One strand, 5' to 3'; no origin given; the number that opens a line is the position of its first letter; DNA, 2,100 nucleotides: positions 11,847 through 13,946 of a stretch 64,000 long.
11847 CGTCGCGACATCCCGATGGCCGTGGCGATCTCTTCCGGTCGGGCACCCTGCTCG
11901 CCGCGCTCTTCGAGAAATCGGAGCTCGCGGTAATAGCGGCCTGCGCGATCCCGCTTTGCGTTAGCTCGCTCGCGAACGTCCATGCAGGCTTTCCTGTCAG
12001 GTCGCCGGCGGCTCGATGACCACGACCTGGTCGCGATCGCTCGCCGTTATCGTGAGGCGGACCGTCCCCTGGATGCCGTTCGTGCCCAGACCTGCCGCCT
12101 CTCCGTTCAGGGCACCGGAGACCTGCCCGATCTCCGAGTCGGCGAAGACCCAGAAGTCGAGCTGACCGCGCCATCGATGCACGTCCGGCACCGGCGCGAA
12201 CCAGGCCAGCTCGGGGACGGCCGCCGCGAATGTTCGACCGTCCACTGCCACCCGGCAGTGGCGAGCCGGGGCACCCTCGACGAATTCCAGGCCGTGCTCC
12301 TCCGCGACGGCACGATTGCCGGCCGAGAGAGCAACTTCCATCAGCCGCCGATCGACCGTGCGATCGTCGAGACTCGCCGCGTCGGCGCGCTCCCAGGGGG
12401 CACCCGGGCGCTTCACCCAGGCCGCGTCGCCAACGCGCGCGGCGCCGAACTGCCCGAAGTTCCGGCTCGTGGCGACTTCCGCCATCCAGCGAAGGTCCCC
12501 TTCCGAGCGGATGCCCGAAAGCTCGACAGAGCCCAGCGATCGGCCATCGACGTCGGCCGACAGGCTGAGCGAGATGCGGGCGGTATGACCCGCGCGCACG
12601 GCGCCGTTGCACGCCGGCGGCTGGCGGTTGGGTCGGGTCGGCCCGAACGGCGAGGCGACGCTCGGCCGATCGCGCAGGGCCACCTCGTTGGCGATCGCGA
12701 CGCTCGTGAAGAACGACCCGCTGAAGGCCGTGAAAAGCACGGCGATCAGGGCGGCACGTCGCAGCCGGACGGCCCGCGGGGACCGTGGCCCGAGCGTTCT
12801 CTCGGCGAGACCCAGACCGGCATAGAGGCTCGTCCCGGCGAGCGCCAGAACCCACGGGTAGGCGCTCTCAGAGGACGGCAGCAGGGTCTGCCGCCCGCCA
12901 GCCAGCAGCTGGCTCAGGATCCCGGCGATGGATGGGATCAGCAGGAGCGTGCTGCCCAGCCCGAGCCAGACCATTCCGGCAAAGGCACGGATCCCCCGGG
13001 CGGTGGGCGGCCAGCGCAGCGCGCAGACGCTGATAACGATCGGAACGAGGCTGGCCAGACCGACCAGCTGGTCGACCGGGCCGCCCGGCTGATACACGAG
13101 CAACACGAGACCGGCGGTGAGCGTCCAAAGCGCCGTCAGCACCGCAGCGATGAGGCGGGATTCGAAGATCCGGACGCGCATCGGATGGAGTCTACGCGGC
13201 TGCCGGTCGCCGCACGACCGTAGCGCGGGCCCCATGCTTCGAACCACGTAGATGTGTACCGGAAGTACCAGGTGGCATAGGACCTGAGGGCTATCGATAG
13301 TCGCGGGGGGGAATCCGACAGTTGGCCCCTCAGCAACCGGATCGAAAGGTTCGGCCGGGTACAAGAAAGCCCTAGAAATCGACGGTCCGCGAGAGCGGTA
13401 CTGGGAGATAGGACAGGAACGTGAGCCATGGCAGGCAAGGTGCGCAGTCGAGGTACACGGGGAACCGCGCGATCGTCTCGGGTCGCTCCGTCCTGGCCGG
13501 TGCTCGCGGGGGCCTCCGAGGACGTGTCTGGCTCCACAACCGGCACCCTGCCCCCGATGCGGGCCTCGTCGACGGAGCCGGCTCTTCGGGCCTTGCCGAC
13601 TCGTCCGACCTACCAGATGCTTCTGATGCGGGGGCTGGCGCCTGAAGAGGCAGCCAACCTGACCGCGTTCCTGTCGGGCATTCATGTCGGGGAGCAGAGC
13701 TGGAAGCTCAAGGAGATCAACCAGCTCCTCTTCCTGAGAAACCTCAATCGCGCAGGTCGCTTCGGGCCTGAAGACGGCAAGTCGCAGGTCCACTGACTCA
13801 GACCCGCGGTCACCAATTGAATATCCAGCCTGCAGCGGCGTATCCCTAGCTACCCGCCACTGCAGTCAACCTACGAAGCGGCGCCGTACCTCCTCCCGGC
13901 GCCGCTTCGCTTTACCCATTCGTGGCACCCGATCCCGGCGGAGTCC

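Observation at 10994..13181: WYL-domain regulator paired with a polytopic membrane protein of unknown function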

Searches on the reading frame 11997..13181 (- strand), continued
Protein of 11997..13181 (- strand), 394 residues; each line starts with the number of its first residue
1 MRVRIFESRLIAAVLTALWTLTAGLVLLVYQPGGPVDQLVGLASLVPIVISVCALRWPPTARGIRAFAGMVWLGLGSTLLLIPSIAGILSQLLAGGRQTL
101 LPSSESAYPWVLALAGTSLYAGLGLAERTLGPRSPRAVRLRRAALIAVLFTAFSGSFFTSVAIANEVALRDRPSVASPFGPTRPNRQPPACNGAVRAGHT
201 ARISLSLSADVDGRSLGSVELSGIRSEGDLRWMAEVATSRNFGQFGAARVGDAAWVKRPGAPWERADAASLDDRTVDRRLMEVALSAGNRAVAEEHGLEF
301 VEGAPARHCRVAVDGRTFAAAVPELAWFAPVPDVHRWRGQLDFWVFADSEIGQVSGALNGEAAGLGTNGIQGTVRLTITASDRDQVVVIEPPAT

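Call 85: fold_search(model_id=the predicted structure, library=pdb)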
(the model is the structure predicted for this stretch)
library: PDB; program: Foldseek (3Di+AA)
matches with E <= 10: 853; with E <= 0.001: 11
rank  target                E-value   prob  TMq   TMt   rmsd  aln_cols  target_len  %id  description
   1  3mh9_A                1.1e-07  1.00  0.33  0.57   5.5       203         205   15  Crystal structure of LprG mutant V91W from Mycobacterium tuberculosis (released 2010-09-01)
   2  3mh9_C                1.7e-07  1.00  0.33  0.57   5.6       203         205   15  Crystal structure of LprG mutant V91W from Mycobacterium tuberculosis (released 2010-09-01)
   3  3mha_A                4.5e-07  1.00  0.32  0.57   5.3       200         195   15  Crystal structure of LprG from Mycobacterium tuberculosis bound to PIM (released 2010-09-01)
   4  3mh8_A                5.2e-07  1.00  0.32  0.56   5.5       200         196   16  Crystal structure of LprG from Mycobacterium tuberculosis (released 2010-09-01)
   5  3mh8_B                8.7e-07  1.00  0.30  0.52   5.7       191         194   16  Crystal structure of LprG from Mycobacterium tuberculosis (released 2010-09-01)
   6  4qa8                  2.6e-06  1.00  0.31  0.50   5.8       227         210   13  Crystal structure of LprF from Mycobacterium bovis (released 2014-10-22)
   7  3mha_B                5.3e-06  1.00  0.31  0.55   5.5       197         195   16  Crystal structure of LprG from Mycobacterium tuberculosis bound to PIM (released 2010-09-01)
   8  4zra_C                1.1e-05  1.00  0.29  0.50   5.8       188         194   14  CRYSTAL STRUCTURE OF MYCOBACTERIUM TUBERCULOSIS LPRG BINDING TO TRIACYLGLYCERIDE (released 2016-02-10)
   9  2byo                  1.2e-05  1.00  0.28  0.51   6.2       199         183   13  Crystal structure of Mycobacterium tuberculosis lipoprotein LppX (Rv2945c) (released 2006-03-22)
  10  3buu_A                1.8e-04  0.99  0.19  0.28  11.7       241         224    8  Crystal structure of LolA superfamily protein NE2245 from Nitrosomonas europaea (released 2008-01-22)
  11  3buu_B                2.9e-04  0.99  0.18  0.27  10.4       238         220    8  Crystal structure of LolA superfamily protein NE2245 from Nitrosomonas europaea (released 2008-01-22)
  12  8i34_B                1.6e-03  1.00  0.26  0.49   5.7       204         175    5  The crystal structure of EPD-BCP1 from a marine sponge (released 2023-08-16)
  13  3wjt                  1.9e-03  0.99  0.19  0.35  12.2       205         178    9  Crystal structure of the L68D variant of mLolB (released 2014-03-05)
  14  6jau_A                8.1e-03  0.63  0.17  0.21  14.3       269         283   10  The complex structure of Pseudomonas aeruginosa MucA/MucB. (released 2020-01-29)
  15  4egd_A                9.5e-03  0.96  0.23  0.34   8.8       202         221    7  1.85 Angstrom crystal structure of native hypothetical protein SAOUHSC_02783 from Staphylococcus aureus (released 2012-04-11)
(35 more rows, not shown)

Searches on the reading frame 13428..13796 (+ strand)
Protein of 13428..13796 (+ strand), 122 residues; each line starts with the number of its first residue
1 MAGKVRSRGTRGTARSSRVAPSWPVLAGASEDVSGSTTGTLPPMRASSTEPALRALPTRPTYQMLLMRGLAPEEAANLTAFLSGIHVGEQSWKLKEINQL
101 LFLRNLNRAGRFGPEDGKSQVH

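Call 3: search_protein_families(library=pfam, proteins=[window:13428-13796:+], max_evalue=0.01)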
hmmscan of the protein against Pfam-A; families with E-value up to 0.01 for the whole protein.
window:13428-13796:+ (122 aa): 0 families

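Call 6: search_protein_families(library=ncbifam, proteins=[window:13428-13796:+], max_evalue=0.01)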
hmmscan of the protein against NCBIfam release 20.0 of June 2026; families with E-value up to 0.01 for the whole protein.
window:13428-13796:+ (122 aa): 0 families

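Call 28: search_protein_families(library=padloc, proteins=[window:13428-13796:+], max_evalue=0.01)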
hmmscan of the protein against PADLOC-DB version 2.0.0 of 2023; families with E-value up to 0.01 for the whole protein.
window:13428-13796:+ (122 aa): 0 families

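Call 51: search_solved_structures(query=window:13428-13796:+, max_evalue=10)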
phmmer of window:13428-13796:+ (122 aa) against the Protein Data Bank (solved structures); distinct sequences matched with E-value up to 10: 3.
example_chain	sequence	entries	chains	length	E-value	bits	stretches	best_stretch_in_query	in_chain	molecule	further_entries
2ych_A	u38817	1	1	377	0.2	15.4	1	41-76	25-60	COMPETENCE PROTEIN PILM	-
7udk_A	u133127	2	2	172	1.6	12.5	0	64-102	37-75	Designed helical repeat protein (DHR) RPB_LRP2_R4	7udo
5yrq_A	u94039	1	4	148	2.1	12.1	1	67-108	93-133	DNA repair protein RAD5,DNA repair protein REV1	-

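Call 52: find_homologous_proteins(query=window:13428-13796:+)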
Query window:13428-13796:+ (122 aa): 68 proteins with E <= 0.001 among 113 candidates.
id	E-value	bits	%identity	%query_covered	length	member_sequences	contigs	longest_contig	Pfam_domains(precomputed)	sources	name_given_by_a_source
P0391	6.0e-73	261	100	100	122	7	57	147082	-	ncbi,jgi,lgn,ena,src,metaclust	metaclust:\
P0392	1.5e-70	253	98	100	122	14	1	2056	-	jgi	jgi:hypothetical protein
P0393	1.2e-51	192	76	100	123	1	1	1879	-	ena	-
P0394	3.7e-45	171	68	100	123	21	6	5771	-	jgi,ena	jgi:hypothetical protein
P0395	2.9e-44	168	69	100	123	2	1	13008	-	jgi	jgi:hypothetical protein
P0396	7.9e-44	167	69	99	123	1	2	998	-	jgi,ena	-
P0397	9.1e-44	166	67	100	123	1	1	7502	-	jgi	jgi:hypothetical protein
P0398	5.0e-40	154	65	98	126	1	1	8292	-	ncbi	-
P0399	7.8e-40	154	63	100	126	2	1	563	-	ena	-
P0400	1.4e-38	150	66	98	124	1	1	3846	-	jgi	jgi:hypothetical protein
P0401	4.1e-37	145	60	100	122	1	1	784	-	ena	-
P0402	3.1e-36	142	64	98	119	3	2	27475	-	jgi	jgi:hypothetical protein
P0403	3.1e-36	142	73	86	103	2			-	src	-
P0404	2.7e-35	139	62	96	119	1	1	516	-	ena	-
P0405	1.4e-34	137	64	93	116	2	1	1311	-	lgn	-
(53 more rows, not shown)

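Call 60: predict_structure(alignment_id=A3)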
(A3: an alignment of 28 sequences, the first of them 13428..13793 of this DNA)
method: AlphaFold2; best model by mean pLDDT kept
length: 122 residues; sequences in the alignment: 28
mean_pLDDT: 65.7   pTM: 0.41
mean pLDDT of the five models: 65.7, 64.1, 63.7, 62.7, 62.5
residues with pLDDT >= 90: 8; 70-90: 45; 50-70: 39; < 50: 30
segments of 3 or more residues with pLDDT < 50: 28-35, 37-45, 48-53
pLDDT, mean of each block of 10 residues (from residue 1): 51 52 52 44 46 64 90 89 83 85 80 57 48
secondary structure, 60 per line:
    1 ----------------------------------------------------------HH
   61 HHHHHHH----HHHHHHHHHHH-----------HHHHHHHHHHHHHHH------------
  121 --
elements in order: H59-67 H72-82 H94-108
